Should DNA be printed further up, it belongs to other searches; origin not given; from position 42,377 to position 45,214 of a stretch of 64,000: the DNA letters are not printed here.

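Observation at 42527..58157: Array of three GHL10-like TIM-barrel proteins alternating with three RCC1 beta-propeller proteins, all six being T9SS cargo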

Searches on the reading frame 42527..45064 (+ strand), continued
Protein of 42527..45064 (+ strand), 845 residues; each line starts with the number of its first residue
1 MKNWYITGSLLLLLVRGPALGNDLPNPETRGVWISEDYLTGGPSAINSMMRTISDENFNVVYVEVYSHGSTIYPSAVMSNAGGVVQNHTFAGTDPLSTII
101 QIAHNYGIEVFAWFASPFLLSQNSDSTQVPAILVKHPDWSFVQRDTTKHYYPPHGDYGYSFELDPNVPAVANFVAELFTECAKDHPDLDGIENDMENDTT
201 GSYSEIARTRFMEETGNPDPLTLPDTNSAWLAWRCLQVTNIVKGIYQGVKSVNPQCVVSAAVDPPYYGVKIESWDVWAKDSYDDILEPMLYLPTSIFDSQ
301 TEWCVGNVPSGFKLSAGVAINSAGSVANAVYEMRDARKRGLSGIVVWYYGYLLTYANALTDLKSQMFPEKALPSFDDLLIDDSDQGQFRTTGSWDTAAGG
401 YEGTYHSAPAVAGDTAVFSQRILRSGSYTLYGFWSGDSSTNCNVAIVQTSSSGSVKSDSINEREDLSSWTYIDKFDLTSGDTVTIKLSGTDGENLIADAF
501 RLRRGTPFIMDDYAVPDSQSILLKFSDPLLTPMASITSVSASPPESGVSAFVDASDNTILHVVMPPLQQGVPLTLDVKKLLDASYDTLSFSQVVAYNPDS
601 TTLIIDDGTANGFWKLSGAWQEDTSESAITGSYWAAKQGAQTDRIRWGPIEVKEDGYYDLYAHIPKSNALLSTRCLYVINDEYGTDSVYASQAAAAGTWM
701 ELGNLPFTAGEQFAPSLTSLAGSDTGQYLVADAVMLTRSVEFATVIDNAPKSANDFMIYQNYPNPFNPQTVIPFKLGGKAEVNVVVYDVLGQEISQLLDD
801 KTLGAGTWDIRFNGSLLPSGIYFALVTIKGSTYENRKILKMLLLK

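Call 57: search_protein_families(library=pfam, proteins=[L007:465-2198:+, L007:2343-4082:+, L007:6448-9843:+, L007:12651-14852:+, L007:14966-16087:+, L005:20924-22531:+, L092:8424-9740:+], max_evalue=0.01)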
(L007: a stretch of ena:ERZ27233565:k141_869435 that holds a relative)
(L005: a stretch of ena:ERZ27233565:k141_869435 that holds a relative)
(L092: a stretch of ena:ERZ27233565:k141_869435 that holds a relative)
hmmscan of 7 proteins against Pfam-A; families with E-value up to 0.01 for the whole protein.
L007:465-2198:+ (577 aa): 2 families
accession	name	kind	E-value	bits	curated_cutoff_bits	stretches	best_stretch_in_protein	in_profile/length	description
PF18962.6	Por_Secre_tail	-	3.2e-10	40.6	27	1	498-573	2-73/75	Secretion system C-terminal sorting domain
PF13585.12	CHU_C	-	0.0016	19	27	1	517-570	28-79/86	CHU_C Type IX secretion signal domain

L007:2343-4082:+ (579 aa): 1 family
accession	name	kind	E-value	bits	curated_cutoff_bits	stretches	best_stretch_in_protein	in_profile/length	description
PF18962.6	Por_Secre_tail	-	8.1e-10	39.3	27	1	500-575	2-73/75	Secretion system C-terminal sorting domain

L007:6448-9843:+ (1131 aa): 5 families
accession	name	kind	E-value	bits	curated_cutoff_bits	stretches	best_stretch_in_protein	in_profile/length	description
PF15416.12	DUF4623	-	1e-11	44.4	28.9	2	319-463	179-326/450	Domain of unknown function (DUF4623)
PF18962.6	Por_Secre_tail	-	4.5e-11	43.3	27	1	1053-1128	2-74/75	Secretion system C-terminal sorting domain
PF08450.18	SGL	-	2e-05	24.8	26.3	0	687-720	135-168/246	SMP-30/Gluconolactonase/LRE-like region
PF13860.13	FlgD_ig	-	0.00076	19.8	27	1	1071-1118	23-75/79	FlgD Ig-like domain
PF13585.12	CHU_C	-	0.0065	17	27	0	1071-1121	27-76/86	CHU_C Type IX secretion signal domain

L007:12651-14852:+ (733 aa): 3 families
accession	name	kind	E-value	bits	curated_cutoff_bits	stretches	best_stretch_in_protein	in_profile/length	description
PF14488.12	DUF4434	-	5.1e-08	33.2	30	1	150-294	25-185/283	Domain of unknown function (DUF4434)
PF08532.16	Glyco_hydro_42M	-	0.001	19.1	25.8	1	586-639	150-205/207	Beta-galactosidase trimerisation domain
PF14871.12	GHL6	-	0.0018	18.9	35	1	148-218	4-72/132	Hypothetical glycosyl hydrolase 6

L007:14966-16087:+ (373 aa): 1 family
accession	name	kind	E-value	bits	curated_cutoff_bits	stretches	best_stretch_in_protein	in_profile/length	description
PF07470.19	Glyco_hydro_88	-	0.0072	15.8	26.6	0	82-115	35-68/352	Glycosyl Hydrolase Family 88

L005:20924-22531:+ (536 aa): 0 families

L092:8424-9740:+ (438 aa): 4 families
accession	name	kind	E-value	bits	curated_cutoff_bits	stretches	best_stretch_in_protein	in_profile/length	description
PF16373.10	DUF4985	-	6.3e-33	114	39.3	1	308-433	2-114/114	Domain of unknown function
PF02638.21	GHL10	-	5.2e-17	62.4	27.9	1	60-282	33-226/311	Glycosyl hydrolase-like 10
PF13200.12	DUF4015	-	0.00026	20.7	27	1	41-269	8-180/313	Putative glycosyl hydrolase domain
PF14871.12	GHL6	-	0.0016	19.1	35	1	50-193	4-131/132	Hypothetical glycosyl hydrolase 6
